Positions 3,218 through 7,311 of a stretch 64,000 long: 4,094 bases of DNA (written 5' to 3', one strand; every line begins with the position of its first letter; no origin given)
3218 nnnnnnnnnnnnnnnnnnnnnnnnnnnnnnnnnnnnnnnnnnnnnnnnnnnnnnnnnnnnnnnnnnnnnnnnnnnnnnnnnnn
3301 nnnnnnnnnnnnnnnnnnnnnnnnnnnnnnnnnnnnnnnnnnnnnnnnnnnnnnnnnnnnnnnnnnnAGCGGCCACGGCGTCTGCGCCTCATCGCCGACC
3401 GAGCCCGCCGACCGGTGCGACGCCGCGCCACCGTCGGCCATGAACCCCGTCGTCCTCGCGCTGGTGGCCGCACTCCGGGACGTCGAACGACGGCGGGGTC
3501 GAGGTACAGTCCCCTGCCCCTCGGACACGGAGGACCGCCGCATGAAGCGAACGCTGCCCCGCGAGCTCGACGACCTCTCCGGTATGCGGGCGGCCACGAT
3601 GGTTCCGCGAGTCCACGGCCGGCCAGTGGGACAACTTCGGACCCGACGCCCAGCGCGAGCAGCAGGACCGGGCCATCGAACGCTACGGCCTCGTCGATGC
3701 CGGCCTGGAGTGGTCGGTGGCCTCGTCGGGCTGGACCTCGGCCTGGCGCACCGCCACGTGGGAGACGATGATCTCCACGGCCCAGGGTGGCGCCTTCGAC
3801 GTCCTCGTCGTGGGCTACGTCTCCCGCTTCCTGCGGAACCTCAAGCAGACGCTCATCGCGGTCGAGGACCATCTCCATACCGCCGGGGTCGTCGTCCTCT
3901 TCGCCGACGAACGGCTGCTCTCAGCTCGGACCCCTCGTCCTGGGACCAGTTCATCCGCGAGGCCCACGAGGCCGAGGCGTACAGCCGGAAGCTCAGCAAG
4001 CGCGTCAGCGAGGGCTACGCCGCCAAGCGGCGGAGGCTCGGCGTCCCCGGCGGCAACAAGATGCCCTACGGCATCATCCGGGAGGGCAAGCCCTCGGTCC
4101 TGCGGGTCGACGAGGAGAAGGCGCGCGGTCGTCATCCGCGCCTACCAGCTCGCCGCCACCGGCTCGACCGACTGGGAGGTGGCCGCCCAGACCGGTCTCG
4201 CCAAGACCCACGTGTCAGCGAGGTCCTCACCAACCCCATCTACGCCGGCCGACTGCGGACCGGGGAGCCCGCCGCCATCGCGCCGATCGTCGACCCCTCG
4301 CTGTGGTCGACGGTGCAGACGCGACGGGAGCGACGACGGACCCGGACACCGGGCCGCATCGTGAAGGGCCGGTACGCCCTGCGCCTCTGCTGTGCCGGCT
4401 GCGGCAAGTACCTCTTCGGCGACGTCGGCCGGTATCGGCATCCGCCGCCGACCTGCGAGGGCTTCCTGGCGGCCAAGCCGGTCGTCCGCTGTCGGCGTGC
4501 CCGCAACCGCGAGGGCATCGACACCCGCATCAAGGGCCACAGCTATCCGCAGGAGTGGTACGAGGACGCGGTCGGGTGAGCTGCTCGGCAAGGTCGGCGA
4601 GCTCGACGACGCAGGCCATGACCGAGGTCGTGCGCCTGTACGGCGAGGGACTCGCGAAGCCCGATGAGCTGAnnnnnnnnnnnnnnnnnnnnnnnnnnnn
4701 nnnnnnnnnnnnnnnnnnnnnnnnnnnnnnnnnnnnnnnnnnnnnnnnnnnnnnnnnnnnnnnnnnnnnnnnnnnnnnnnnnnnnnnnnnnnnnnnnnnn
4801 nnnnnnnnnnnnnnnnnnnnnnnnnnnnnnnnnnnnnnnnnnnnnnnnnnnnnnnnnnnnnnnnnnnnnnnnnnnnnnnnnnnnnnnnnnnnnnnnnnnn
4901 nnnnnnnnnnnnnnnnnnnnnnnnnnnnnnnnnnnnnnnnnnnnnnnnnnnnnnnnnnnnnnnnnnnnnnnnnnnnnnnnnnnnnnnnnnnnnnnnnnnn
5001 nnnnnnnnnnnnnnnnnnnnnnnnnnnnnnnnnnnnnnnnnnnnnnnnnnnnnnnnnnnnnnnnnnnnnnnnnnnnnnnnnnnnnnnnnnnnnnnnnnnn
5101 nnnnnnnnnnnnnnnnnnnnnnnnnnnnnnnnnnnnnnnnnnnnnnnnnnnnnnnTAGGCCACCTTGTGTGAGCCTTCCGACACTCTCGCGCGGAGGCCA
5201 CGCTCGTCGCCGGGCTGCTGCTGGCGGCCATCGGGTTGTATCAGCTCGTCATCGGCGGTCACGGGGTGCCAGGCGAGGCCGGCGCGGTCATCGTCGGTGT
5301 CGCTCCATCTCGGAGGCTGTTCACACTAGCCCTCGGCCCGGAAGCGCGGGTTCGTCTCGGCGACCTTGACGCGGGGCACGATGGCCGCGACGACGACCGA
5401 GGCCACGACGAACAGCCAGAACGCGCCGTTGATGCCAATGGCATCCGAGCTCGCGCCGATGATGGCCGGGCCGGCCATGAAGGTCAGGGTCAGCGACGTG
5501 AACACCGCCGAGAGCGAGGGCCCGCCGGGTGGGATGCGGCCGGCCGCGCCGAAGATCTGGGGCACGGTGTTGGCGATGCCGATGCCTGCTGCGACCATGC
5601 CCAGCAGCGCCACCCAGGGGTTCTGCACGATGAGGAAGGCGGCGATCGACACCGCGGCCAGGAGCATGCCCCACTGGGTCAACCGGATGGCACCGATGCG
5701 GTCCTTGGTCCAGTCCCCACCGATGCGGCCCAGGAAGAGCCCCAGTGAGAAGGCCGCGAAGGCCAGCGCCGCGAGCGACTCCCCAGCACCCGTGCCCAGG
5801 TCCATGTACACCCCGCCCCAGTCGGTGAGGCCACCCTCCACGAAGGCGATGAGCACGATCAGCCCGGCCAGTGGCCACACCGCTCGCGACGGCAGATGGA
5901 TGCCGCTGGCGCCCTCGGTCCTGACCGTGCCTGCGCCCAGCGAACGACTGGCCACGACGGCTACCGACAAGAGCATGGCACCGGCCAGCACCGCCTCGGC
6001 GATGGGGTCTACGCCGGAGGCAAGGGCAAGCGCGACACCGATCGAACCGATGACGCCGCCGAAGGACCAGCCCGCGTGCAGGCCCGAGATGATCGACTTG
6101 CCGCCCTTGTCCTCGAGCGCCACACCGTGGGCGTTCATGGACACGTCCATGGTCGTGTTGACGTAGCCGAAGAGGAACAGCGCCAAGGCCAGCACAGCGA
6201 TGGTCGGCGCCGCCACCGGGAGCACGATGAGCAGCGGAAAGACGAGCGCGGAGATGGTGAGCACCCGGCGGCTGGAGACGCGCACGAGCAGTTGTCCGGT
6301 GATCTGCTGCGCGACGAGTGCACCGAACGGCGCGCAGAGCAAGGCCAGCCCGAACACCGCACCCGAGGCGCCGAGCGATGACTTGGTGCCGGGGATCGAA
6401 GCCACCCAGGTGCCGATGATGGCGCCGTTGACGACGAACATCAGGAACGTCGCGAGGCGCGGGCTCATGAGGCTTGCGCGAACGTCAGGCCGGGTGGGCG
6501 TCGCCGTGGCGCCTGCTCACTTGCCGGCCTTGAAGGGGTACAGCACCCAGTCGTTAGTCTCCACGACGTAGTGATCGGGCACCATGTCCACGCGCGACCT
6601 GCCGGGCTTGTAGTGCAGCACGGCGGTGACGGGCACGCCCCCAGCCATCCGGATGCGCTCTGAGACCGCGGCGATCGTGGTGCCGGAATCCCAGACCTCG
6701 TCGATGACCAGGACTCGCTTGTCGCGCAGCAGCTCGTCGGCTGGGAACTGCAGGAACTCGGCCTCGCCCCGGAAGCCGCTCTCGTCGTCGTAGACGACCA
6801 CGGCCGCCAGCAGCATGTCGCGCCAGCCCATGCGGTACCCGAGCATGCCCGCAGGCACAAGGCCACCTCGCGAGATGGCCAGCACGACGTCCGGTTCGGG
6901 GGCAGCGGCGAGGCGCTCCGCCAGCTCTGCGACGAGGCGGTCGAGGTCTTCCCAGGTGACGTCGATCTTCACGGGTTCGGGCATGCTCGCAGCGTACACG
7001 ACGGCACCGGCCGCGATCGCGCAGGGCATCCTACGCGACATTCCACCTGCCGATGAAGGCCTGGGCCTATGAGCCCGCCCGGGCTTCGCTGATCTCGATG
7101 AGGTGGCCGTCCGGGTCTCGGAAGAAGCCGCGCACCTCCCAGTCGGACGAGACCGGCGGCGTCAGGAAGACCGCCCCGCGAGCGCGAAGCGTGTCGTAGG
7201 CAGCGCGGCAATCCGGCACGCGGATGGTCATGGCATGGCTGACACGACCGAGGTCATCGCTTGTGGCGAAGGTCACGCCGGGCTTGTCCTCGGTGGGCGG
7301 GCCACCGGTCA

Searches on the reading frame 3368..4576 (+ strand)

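Call 59: search_protein_families(library=pfam, proteins=[window:3368-4576:+], max_evalue=0.01)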
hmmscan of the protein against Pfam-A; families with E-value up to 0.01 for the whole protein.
window:3368-4576:+ (403 aa): 1 family
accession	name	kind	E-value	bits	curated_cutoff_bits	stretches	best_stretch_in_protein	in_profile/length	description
PF07508.19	Recombinase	-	0.0013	19.4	21.1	1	282-323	44-102/102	Recombinase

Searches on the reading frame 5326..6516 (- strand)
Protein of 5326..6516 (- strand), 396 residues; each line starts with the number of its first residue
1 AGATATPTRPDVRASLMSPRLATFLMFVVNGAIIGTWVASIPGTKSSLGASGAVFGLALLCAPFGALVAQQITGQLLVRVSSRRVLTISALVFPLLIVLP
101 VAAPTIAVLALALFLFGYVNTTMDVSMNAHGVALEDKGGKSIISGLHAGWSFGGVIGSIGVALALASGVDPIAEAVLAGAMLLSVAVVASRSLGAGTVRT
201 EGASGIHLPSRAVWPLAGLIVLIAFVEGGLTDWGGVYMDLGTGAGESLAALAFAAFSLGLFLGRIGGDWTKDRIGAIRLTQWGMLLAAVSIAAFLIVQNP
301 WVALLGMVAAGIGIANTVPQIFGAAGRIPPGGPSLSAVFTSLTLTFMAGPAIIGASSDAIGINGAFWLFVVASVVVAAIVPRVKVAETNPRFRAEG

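Call 46: search_protein_families(library=pfam, proteins=[window:5326-6516:-], max_evalue=0.001)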
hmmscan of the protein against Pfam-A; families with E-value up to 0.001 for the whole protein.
window:5326-6516:- (396 aa): 1 family
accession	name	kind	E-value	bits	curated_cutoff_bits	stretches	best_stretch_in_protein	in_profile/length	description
PF07690.21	MFS_1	-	4.5e-17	62.4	33.4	2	24-329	2-323/347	Major Facilitator Superfamily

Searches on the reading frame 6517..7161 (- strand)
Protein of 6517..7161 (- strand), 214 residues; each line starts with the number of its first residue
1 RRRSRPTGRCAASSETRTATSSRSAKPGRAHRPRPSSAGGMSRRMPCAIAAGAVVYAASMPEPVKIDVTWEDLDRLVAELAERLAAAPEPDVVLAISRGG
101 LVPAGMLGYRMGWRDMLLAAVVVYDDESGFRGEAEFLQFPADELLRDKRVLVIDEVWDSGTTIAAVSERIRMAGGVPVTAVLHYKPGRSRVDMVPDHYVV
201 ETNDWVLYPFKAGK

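Call 46: search_protein_families(library=pfam, proteins=[window:6517-7161:-], max_evalue=0.001)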
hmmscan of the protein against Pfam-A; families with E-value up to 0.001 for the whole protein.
window:6517-7161:- (214 aa): 1 family
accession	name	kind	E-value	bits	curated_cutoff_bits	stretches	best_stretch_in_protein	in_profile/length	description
PF00156.33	Pribosyltran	-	7.7e-12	45.2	26.3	1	72-194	4-135/158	Phosphoribosyl transferase domain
